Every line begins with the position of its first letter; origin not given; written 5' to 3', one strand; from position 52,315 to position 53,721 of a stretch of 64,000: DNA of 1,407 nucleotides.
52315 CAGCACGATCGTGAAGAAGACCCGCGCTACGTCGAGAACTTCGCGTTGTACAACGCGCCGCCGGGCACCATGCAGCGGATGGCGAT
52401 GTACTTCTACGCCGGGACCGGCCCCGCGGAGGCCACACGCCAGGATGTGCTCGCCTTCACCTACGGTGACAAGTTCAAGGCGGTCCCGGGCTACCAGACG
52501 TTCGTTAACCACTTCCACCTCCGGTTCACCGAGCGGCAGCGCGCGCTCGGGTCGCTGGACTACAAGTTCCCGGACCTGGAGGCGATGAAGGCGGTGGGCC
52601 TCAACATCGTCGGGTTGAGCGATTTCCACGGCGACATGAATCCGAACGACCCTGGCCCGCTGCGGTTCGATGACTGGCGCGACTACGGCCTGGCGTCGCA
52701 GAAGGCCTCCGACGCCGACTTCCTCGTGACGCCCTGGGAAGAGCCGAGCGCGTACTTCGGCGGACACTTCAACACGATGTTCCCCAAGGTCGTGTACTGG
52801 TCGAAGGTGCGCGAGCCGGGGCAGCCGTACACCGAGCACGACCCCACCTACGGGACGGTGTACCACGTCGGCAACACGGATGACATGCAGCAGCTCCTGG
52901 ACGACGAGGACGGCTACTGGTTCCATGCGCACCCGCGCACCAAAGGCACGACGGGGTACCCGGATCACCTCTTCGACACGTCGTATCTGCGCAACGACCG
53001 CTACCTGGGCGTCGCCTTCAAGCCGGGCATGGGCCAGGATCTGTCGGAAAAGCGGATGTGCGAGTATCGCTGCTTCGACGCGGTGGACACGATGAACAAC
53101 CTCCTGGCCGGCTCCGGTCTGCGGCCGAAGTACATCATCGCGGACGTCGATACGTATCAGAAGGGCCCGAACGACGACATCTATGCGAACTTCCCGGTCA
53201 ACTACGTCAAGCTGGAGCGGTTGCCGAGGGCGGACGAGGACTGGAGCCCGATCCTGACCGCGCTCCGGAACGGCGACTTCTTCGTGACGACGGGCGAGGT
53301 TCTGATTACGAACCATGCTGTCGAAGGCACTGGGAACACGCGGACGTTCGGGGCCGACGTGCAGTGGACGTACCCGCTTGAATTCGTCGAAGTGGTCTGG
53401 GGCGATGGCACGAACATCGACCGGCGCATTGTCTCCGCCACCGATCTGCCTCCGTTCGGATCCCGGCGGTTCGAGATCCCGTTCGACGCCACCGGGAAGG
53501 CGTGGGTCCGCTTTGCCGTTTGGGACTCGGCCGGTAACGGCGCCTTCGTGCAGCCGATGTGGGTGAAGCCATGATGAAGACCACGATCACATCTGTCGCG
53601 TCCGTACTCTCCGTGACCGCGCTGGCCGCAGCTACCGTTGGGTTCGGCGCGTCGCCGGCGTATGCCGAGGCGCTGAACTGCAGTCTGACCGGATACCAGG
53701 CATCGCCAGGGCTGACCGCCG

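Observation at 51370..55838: Tandem, translationally coupled paralogues of an unknown ~740-aa secreted protein in a TonB-receptor/PhoD locus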

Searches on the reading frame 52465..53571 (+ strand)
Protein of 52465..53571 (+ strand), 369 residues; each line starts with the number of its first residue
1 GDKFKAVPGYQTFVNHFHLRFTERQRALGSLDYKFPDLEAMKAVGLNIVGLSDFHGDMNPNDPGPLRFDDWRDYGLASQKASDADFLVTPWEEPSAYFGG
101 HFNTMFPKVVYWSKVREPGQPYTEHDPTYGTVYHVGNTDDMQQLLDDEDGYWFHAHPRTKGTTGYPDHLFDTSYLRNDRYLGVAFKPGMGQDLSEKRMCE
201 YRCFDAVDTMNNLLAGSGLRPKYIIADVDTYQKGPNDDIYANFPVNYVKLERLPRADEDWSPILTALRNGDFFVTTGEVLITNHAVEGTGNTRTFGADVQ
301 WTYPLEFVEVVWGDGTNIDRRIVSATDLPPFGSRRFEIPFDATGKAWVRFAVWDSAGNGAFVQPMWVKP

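Call 34: predict_structure(alignment_id=A2)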
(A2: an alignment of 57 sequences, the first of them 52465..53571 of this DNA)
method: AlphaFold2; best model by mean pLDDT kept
length: 369 residues; sequences in the alignment: 57
mean_pLDDT: 87.7   pTM: 0.89
mean pLDDT of the five models: 87.7, 87.3, 87.3, 87.0, 86.4
residues with pLDDT >= 90: 251; 70-90: 74; 50-70: 29; < 50: 15
segments of 3 or more residues with pLDDT < 50: 161-164, 189-198
pLDDT, mean of each block of 10 residues (from residue 1): 87 89 90 89 93 76 91 95 94 84 93 93 97 95 97 77 64 91 70 44 83 94 87 60 89 94 97 93 92 95 94 95 95 95 94 89 89
secondary structure, 60 per line:
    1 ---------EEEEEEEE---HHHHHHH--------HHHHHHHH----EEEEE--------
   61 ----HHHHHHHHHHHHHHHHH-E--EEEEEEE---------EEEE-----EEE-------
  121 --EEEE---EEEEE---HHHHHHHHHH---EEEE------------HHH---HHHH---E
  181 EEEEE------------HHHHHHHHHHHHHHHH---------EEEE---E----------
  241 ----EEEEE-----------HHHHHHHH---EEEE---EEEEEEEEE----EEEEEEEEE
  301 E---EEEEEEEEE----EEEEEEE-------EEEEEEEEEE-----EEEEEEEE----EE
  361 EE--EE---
elements in order: E10-17 H21-27 H36-43 E48-52 H65-81 E86-92 E102-105 E111-113 E123-126 E130-134 H138-147 E151-154 H173-176 E180-185 H198-213 E223-226 E245-249 H261-268 E272-275 E279-287 E292-301 E305-313 E318-324 E332-341 E347-354 E359-362

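Call 37: fold_search(model_id=the predicted structure, library=pdb)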
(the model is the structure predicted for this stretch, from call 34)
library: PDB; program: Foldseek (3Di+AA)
matches with E <= 10: 1455; with E <= 0.001: 8
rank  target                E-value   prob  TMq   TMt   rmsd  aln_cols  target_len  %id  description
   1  8dek_B                1.2e-04  0.75  0.19  0.16  18.1       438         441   11  The structure of the glycopeptidase catalytic domain including the linker of Amuc_1438 (released 2022-08-31)
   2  8df2_C                3.1e-04  0.69  0.20  0.20  17.4       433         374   11  The structure of the 'ALT' construct of the Amuc_1438 glycopeptidase (released 2022-08-31)
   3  8dek_A                5.7e-04  0.60  0.19  0.17  16.0       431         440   10  The structure of the glycopeptidase catalytic domain including the linker of Amuc_1438 (released 2022-08-31)
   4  4fxt_N                6.5e-04  0.99  0.19  0.33  10.6       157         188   14  Crystal structure of a DUF3823 family protein (BACOVA_02663) from Bacteroides ovatus ATCC 8483 at 2.77 A resolution (released 2012-07-25)
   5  8df2_B                7.3e-04  0.54  0.19  0.19  16.2       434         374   12  The structure of the 'ALT' construct of the Amuc_1438 glycopeptidase (released 2022-08-31)
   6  6r4n_F                8.2e-04  1.00  0.19  0.40   4.4       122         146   11  Crystal structure of S. cerevisia Niemann-Pick type C protein NPC2 with ergosterol bound (released 2019-09-25)
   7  8df2_A                8.7e-04  0.54  0.20  0.19  17.9       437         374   11  The structure of the 'ALT' construct of the Amuc_1438 glycopeptidase (released 2022-08-31)
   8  6z2d                  9.9e-04  0.41  0.19  0.20  17.7       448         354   10  Crystal structure of wild type OgpA from Akkermansia muciniphila in P 41 21 2 (released 2020-09-30)
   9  4fxt_J                1.0e-03  0.99  0.19  0.32  11.9       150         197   12  Crystal structure of a DUF3823 family protein (BACOVA_02663) from Bacteroides ovatus ATCC 8483 at 2.77 A resolution (released 2012-07-25)
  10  6r4n_E                1.3e-03  1.00  0.18  0.39   4.8       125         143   10  Crystal structure of S. cerevisia Niemann-Pick type C protein NPC2 with ergosterol bound (released 2019-09-25)
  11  4fxt_D                1.4e-03  0.99  0.19  0.33  10.7       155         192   14  Crystal structure of a DUF3823 family protein (BACOVA_02663) from Bacteroides ovatus ATCC 8483 at 2.77 A resolution (released 2012-07-25)
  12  7snk                  1.4e-03  0.41  0.19  0.14  22.5       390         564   10  Structure of Bacple_01702, a GH29 family glycoside hydrolase (released 2022-10-05)
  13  7vcq_D                1.5e-03  1.00  0.17  0.37   6.6       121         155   16  structure of viral protein BKRF4 in complex with H3.3-H4-ASF1 (released 2022-08-03)
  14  6r4m_A                1.5e-03  0.99  0.18  0.39   4.8       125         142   10  Crystal structure of S. cerevisia Niemann-Pick type C protein NPC2 (released 2019-09-25)
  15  4fxt_G                1.5e-03  0.99  0.20  0.34  12.2       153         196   12  Crystal structure of a DUF3823 family protein (BACOVA_02663) from Bacteroides ovatus ATCC 8483 at 2.77 A resolution (released 2012-07-25)
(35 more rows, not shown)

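Call 94: fold_search(model_id=the predicted structure, library=viral)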
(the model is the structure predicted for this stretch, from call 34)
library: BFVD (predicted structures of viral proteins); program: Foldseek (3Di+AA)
matches with E <= 10: 1382; with E <= 0.001: 4
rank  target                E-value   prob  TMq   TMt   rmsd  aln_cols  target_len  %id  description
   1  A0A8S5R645            2.3e-05  0.84  0.21  0.13  17.5       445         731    9  DUF4832 domain-containing protein [Ackermannviridae sp. ctaCq7]
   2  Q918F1                6.8e-04  1.00  0.20  0.43   4.1        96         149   14  US3iii protein [Human cytomegalovirus]
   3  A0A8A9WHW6            7.7e-04  1.00  0.19  0.27   4.2        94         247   14  (no name in the UniProt tables at hand)
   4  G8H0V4                9.2e-04  1.00  0.20  0.38   3.8        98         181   14  Glycoprotein US3 [macacine betaherpesvirus 8]
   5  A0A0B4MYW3            1.7e-03  0.47  0.09  0.12  12.8       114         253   15  Uncharacterized protein [Streptococcus phage SOCP]
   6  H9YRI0                2.0e-03  0.91  0.14  0.25   9.0       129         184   14  (no name in the UniProt tables at hand)
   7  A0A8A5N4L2            2.4e-03  1.00  0.20  0.35   3.3        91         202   10  (no name in the UniProt tables at hand)
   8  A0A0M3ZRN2            2.7e-03  0.99  0.16  0.32   5.3       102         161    9  Interleukin binding protein [Turkeypox virus]
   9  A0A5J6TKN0            2.7e-03  0.28  0.19  0.15  16.9       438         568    9  Esterase [Gordonia phage Gibbin]
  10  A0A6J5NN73            3.1e-03  1.00  0.20  0.08   3.8        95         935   16  Concanavalin A-like lectin/glucanases superfamily [uncultured Caudovirales phage]
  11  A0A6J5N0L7            3.1e-03  1.00  0.18  0.38   4.7       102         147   11  Uncharacterized protein [uncultured Caudovirales phage]
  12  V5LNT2                3.1e-03  0.66  0.16  0.07  13.5       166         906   11  (no name in the UniProt tables at hand)
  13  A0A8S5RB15            3.3e-03  0.98  0.16  0.34   6.4       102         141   16  PhoD-like phosphatase, N-terminal domain [virus sp. ctQSn51]
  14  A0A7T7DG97            3.9e-03  1.00  0.21  0.33   3.2        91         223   11  (no name in the UniProt tables at hand)
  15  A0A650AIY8            4.2e-03  0.98  0.16  0.23   5.2       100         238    9  (no name in the UniProt tables at hand)
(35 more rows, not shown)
